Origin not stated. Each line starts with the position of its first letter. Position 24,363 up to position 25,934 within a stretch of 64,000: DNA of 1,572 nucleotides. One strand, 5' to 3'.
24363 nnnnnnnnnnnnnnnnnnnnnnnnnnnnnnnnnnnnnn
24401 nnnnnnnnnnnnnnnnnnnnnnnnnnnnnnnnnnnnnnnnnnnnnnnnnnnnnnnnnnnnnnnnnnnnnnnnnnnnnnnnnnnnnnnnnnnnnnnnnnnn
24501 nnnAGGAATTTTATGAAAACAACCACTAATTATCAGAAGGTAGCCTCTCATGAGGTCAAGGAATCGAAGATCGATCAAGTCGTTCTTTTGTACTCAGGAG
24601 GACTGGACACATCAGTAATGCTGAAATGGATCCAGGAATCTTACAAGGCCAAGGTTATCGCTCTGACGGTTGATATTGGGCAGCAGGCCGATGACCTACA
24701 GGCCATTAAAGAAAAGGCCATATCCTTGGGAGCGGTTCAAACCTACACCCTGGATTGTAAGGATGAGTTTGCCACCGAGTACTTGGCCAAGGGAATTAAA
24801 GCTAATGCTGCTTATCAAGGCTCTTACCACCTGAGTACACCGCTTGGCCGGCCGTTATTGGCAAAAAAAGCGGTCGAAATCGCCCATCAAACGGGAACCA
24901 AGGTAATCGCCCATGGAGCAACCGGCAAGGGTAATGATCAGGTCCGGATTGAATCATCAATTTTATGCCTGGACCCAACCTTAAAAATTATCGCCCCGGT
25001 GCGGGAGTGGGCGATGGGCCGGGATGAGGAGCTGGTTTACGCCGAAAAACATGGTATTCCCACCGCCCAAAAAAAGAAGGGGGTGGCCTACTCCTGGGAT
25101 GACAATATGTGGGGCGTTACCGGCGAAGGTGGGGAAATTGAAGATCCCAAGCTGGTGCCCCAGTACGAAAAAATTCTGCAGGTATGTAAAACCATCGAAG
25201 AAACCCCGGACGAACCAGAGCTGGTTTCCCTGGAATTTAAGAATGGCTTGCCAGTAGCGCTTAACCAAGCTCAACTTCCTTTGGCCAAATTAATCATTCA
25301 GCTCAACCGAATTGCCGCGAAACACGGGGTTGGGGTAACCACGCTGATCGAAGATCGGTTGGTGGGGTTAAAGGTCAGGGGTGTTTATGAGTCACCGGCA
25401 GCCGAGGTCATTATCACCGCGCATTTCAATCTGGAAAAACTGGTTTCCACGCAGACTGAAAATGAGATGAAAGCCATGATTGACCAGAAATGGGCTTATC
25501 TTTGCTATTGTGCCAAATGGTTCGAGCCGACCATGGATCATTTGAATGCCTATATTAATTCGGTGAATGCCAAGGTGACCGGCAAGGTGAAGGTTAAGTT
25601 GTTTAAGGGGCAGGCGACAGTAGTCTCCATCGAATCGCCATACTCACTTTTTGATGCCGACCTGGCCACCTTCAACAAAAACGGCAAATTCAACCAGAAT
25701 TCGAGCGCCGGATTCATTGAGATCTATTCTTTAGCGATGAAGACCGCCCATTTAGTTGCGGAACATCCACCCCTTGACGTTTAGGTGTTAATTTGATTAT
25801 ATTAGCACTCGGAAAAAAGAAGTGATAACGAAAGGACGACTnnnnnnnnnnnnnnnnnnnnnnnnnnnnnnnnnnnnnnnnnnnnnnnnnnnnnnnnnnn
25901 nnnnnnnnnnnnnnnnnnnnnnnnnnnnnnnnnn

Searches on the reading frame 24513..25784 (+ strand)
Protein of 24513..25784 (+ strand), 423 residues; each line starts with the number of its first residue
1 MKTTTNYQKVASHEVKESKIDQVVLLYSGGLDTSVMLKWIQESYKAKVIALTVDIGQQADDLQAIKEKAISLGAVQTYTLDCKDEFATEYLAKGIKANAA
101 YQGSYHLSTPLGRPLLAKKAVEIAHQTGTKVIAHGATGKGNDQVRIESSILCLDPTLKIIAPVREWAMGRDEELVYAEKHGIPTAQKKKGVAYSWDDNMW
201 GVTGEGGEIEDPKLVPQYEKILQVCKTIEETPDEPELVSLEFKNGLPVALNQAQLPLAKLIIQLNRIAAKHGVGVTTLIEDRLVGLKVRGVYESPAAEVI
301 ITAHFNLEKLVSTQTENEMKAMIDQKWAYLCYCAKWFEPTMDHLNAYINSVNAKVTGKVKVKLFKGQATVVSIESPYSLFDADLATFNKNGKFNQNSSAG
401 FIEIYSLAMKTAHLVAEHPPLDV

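Call 13: search_protein_families(library=ncbifam, proteins=[window:24513-25784:+], max_evalue=0.1)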
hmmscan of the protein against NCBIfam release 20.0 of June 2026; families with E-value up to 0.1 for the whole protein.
window:24513-25784:+ (423 aa): 14 families
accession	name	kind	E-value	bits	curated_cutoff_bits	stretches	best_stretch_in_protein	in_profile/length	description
NF001770.0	PRK00509.1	equivalog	6.9e-151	502.8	334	1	19-415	3-397/401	argininosuccinate synthase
TIGR00032.1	argG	equivalog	3.6e-136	454.6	268.2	1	22-411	1-388/394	argininosuccinate synthase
NF010392.0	PRK13820.1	equivalog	5.1e-125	417.6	512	1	21-413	3-389/395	argininosuccinate synthase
NF003385.0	PRK04527.1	equivalog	4.1e-72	243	603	1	21-408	4-388/401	argininosuccinate synthase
NF038212.1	argG_rel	exception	1e-57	195.7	425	1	18-380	12-368/381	argininosuccinate synthase-related protein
NF003779.0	PRK05370.1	equivalog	5.5e-47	160.6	657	1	21-392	12-394/448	argininosuccinate synthase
TIGR00364.1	TIGR00364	equivalog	0.00066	19.3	150.3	1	24-81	2-58/201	7-cyano-7-deazaguanine synthase QueC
TIGR00552.1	nadE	equivalog_domain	0.00092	18.5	63.65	1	6-83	8-87/251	NAD(+) synthase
NF003587.0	PRK05253.1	subfamily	0.012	14.9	195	1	18-87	25-97/301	sulfate adenylyltransferase subunit CysD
TIGR00884.1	guaA_Cterm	equivalog_domain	0.034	13.5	338.75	1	15-89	10-86/310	glutamine-hydrolyzing GMP synthase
TIGR01981.1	sufD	equivalog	0.034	13.4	222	1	259-306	213-260/275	Fe-S cluster assembly protein SufD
TIGR00268.2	TIGR00268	equivalog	0.039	13.2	150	1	19-70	12-65/259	ATP-dependent sacrificial sulfur transferase LarE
TIGR02039.1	CysD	subfamily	0.066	12.8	396.6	1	18-75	17-77/294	sulfate adenylyltransferase, small subunit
NF010587.0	PRK13980.1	equivalog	0.08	12.1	255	0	12-54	23-66/267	NAD+ synthase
